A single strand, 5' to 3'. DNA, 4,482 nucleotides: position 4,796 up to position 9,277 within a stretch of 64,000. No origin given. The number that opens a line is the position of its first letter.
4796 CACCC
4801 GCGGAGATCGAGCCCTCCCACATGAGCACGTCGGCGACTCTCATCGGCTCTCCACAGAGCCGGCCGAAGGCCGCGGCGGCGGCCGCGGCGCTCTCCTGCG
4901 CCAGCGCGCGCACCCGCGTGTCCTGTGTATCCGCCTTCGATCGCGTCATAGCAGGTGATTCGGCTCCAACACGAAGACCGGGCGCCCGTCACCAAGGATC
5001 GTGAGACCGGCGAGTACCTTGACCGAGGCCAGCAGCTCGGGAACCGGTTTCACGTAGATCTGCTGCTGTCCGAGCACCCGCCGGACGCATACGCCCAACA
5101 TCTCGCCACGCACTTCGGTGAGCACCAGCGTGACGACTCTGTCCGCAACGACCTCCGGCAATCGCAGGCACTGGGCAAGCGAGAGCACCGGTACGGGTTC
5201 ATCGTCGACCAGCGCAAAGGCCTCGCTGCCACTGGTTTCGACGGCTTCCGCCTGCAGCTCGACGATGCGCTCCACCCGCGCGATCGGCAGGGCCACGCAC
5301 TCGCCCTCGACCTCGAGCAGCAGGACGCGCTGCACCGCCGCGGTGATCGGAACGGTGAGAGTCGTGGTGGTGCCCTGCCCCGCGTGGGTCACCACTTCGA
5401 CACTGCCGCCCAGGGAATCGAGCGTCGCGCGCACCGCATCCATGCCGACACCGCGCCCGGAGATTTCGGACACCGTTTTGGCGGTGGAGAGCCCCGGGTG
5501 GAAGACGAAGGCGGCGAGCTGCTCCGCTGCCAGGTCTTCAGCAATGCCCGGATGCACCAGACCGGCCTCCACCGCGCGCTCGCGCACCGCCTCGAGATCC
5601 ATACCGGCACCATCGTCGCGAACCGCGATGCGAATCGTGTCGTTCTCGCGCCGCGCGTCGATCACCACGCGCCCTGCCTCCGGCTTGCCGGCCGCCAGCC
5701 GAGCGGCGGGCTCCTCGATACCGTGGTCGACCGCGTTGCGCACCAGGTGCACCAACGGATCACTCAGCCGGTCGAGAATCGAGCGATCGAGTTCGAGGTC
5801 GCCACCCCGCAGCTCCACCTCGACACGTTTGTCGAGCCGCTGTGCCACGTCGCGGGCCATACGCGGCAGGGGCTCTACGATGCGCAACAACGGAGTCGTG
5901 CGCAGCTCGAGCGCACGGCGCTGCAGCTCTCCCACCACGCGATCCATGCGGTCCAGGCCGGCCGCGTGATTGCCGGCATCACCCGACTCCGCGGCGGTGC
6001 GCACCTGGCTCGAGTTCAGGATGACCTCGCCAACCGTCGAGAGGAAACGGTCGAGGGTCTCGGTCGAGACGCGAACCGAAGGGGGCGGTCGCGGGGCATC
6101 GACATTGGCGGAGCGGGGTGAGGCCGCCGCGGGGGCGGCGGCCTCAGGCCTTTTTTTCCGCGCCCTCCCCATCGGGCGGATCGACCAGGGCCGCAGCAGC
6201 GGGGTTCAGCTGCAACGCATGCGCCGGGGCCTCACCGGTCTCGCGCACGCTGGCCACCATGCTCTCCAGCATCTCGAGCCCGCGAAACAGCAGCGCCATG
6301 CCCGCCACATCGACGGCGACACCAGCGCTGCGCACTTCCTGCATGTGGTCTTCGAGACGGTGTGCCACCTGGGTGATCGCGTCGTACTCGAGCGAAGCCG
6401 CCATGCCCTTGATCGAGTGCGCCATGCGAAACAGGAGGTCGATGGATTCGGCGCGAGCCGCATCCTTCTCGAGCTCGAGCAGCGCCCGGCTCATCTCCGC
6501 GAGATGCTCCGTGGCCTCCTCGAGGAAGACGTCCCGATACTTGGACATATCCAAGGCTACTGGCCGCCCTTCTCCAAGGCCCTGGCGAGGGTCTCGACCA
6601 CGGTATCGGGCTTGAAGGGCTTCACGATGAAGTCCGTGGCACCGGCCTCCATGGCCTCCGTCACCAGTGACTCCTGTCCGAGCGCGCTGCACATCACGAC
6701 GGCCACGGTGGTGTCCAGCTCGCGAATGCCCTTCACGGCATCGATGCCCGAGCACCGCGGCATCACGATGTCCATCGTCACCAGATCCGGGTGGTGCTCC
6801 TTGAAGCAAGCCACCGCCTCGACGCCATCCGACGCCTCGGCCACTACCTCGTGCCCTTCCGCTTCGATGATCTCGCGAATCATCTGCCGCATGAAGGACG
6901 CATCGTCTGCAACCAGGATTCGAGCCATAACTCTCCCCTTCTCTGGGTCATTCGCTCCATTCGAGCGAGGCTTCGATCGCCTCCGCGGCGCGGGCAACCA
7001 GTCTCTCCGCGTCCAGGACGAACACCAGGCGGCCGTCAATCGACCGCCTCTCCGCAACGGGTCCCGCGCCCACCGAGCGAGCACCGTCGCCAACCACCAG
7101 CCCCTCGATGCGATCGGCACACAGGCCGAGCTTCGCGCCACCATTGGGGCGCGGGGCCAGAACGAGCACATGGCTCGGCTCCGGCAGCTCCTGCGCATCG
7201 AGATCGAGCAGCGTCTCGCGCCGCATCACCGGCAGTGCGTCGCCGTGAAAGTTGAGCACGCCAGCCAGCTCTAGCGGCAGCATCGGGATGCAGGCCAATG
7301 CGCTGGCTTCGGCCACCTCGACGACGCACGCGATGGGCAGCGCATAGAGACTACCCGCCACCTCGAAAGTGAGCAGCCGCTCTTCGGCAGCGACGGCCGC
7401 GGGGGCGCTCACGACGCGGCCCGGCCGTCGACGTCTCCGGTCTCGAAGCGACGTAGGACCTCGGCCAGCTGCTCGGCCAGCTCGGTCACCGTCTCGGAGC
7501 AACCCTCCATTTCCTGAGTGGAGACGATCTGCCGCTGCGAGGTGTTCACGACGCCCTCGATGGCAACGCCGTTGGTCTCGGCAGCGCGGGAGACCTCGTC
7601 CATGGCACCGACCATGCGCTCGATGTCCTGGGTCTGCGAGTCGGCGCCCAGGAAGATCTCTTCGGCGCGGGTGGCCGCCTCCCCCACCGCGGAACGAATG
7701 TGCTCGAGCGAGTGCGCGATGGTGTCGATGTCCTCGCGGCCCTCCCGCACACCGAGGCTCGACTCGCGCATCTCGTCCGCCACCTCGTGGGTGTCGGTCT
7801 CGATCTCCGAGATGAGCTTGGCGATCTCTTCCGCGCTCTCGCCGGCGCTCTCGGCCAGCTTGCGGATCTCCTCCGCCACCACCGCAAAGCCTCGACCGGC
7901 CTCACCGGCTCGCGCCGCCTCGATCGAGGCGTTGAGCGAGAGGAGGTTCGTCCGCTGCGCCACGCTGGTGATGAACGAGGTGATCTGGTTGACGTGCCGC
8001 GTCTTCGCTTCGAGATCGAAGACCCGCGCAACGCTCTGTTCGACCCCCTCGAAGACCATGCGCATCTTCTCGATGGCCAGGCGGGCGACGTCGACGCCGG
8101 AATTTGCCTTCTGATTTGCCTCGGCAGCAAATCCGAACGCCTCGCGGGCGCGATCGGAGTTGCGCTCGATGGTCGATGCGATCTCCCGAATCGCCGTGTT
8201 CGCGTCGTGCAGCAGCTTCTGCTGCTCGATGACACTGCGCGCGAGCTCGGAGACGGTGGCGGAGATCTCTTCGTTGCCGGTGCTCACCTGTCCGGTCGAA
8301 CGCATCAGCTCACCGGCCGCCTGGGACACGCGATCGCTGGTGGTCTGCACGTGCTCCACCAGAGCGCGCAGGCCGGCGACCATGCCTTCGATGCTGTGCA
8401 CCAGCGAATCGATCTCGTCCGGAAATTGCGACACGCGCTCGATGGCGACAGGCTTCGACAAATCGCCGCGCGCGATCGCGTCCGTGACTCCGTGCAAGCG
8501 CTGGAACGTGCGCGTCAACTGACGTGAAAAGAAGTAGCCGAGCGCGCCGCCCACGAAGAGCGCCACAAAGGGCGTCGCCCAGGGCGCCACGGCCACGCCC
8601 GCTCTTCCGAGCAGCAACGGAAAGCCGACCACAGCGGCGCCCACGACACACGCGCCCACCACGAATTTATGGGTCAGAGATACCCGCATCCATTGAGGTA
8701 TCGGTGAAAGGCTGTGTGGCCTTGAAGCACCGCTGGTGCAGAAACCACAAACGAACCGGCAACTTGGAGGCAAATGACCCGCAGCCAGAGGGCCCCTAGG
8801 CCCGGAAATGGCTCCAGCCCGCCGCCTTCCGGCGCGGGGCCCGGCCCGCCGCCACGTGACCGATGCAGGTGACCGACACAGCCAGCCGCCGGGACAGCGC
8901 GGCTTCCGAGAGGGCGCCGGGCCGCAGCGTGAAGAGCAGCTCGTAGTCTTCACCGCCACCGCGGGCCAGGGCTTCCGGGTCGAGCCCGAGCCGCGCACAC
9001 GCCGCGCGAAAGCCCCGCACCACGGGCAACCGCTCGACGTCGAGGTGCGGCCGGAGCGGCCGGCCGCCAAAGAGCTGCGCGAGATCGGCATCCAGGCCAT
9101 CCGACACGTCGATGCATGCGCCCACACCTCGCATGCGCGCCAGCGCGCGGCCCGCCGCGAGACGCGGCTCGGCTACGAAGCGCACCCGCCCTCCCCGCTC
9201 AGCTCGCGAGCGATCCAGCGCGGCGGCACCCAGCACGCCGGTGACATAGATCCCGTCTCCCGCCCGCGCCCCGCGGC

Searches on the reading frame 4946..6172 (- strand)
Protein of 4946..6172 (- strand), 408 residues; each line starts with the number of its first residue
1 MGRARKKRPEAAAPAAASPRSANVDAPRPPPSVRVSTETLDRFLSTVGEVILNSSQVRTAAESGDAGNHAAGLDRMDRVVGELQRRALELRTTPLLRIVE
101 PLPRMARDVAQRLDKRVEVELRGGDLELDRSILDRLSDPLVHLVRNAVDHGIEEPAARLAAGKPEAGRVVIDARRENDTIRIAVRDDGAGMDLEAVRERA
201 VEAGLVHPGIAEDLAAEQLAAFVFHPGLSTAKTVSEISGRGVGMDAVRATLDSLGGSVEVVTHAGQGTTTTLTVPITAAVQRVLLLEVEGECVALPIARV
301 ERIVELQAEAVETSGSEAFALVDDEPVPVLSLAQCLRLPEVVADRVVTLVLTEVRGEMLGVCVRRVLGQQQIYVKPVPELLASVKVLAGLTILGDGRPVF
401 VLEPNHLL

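Call 28: search_protein_families(library=pfam, proteins=[window:4946-6172:-], max_evalue=0.001)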
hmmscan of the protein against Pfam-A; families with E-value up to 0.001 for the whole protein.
window:4946-6172:- (408 aa): 3 families
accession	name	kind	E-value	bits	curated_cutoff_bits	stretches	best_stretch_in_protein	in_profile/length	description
PF01584.24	CheW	-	4.5e-18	65.6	23.5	1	283-408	2-134/138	CheW-like domain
PF02518.31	HATPase_c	-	1.6e-16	61.1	26.4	1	138-277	4-110/111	Histidine kinase-, DNA gyrase B-, and HSP90-like ATPase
PF02895.20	H-kinase_dim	-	3e-07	31.2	23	1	32-89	3-67/68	Signal transducing histidine kinase, homodimeric domain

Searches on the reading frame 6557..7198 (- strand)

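Call 28: search_protein_families(library=pfam, proteins=[window:6557-7198:-], max_evalue=0.001)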
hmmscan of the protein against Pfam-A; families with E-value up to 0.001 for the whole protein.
window:6557-7198:- (213 aa): 1 family
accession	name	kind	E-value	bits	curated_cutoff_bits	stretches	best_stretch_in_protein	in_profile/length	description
PF00072.30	Response_reg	-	9.8e-31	106.6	30.2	1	94-204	1-110/111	Response regulator receiver domain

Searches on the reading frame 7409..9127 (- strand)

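Call 28: search_protein_families(library=pfam, proteins=[window:7409-9127:-], max_evalue=0.001)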
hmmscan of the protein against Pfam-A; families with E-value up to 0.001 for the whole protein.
window:7409-9127:- (572 aa): 3 families
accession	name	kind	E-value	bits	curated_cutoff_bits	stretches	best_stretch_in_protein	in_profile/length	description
PF00015.26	MCPsignal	-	1.5e-37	129.6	34.6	1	347-513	3-169/172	Methyl-accepting chemotaxis protein (MCP) signalling domain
PF00672.30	HAMP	-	3.3e-07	30.9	25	1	199-255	1-53/53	HAMP domain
PF04108.17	ATG17_like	-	7.8e-06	26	43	0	419-557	112-227/355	Autophagy protein ATG17-like domain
